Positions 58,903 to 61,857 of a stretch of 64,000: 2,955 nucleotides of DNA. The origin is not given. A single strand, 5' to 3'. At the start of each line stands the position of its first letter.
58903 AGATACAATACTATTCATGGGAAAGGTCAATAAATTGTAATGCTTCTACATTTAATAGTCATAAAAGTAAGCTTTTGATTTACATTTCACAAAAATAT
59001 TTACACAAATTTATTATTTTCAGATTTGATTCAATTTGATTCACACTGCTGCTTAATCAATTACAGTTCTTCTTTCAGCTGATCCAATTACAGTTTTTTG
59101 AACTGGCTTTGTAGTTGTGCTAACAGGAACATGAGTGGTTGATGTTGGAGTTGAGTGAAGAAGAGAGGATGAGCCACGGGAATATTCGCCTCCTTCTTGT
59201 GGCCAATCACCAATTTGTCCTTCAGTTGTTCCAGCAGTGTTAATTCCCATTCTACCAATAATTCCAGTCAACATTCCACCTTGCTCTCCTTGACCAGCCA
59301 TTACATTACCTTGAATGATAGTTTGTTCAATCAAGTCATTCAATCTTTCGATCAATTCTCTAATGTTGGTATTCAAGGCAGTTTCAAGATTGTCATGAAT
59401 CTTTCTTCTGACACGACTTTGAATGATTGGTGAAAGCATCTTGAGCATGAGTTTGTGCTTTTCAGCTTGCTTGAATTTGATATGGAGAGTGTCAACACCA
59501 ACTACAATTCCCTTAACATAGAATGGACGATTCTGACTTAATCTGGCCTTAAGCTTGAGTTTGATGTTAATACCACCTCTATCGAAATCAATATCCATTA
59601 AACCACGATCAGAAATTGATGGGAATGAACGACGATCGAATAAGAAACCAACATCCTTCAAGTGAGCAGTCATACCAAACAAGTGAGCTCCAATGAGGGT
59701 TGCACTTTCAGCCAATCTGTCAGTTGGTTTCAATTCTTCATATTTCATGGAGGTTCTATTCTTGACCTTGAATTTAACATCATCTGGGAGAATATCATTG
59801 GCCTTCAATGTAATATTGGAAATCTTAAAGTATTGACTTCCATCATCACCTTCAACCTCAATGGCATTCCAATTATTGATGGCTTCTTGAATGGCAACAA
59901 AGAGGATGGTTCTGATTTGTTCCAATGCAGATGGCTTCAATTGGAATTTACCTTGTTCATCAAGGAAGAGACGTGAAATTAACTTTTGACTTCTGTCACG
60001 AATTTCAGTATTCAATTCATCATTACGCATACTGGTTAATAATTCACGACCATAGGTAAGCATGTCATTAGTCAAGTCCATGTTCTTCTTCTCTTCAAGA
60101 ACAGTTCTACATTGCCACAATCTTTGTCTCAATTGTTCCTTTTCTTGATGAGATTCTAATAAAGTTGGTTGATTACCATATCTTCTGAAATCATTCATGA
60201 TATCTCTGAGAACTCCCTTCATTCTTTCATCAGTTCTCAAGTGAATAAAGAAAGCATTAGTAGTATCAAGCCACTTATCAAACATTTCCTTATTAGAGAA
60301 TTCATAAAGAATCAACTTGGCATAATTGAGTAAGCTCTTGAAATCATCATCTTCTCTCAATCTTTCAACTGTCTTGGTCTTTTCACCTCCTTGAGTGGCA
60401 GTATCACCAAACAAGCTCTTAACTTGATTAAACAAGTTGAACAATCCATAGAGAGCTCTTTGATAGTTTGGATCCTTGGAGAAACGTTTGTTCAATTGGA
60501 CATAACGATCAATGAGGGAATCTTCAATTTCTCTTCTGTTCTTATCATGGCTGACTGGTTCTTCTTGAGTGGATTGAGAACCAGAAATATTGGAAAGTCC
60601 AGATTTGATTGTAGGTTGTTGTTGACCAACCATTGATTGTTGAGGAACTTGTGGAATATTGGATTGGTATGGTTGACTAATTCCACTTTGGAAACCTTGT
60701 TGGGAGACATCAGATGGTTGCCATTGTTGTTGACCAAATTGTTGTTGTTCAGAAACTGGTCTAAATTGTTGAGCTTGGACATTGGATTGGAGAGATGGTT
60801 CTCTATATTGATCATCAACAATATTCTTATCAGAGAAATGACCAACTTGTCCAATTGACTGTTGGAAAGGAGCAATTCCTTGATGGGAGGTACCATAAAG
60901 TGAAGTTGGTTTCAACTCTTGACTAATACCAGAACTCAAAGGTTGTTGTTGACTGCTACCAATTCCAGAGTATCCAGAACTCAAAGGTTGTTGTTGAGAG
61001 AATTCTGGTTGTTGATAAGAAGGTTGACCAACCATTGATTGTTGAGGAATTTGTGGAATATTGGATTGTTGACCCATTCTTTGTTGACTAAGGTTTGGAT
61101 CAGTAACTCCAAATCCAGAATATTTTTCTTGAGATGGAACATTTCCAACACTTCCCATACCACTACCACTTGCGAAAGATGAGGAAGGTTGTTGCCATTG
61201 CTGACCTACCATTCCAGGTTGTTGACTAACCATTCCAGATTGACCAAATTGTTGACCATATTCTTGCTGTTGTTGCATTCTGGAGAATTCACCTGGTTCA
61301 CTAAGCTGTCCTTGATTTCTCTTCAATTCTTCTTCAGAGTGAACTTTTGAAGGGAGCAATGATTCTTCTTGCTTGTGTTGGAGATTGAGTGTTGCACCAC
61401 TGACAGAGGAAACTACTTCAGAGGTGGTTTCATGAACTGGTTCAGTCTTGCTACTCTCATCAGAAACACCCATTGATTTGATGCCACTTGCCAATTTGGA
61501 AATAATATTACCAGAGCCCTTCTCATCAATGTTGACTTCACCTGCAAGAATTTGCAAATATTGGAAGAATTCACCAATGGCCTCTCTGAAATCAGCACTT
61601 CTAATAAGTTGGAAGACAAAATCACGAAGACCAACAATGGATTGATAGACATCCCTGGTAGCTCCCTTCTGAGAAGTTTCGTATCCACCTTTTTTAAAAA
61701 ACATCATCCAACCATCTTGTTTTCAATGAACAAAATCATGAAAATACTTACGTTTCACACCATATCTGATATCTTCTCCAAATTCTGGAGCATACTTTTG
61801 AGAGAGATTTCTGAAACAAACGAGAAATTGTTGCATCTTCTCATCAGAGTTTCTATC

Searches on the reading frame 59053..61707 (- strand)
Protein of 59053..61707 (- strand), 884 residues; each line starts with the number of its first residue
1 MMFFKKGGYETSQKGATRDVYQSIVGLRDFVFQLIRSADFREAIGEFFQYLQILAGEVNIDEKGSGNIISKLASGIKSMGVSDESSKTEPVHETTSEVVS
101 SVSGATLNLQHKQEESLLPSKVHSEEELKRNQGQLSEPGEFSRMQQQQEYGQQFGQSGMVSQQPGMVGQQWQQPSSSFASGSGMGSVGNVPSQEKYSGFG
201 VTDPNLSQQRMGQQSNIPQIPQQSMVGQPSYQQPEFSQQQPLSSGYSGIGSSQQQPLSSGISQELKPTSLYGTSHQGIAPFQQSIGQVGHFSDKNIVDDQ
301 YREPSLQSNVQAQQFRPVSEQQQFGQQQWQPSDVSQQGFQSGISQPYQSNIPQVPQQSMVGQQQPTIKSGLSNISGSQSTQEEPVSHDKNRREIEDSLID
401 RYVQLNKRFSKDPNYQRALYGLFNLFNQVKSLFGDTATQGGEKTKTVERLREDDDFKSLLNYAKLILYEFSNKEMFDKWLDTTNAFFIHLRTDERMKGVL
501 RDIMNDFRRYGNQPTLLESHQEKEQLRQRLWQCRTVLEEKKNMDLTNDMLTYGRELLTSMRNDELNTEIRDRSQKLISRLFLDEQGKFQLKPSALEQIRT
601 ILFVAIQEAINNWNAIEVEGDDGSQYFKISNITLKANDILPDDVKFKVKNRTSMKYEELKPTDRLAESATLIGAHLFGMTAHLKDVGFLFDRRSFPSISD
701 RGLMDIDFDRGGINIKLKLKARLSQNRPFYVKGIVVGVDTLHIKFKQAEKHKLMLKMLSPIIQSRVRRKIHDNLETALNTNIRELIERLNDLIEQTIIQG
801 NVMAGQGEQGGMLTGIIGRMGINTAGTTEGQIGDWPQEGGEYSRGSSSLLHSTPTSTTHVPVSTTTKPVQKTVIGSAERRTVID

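Call 54: search_protein_families(library=pfam, proteins=[window:59053-61707:-], max_evalue=0.001)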
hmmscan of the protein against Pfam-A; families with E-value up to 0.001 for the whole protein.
window:59053-61707:- (884 aa): 1 family
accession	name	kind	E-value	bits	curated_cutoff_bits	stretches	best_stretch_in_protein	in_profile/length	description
PF19343.5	HAM1_N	-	4.2e-27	95.2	27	1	357-721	268-625/630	HAM1-like, N-terminal domain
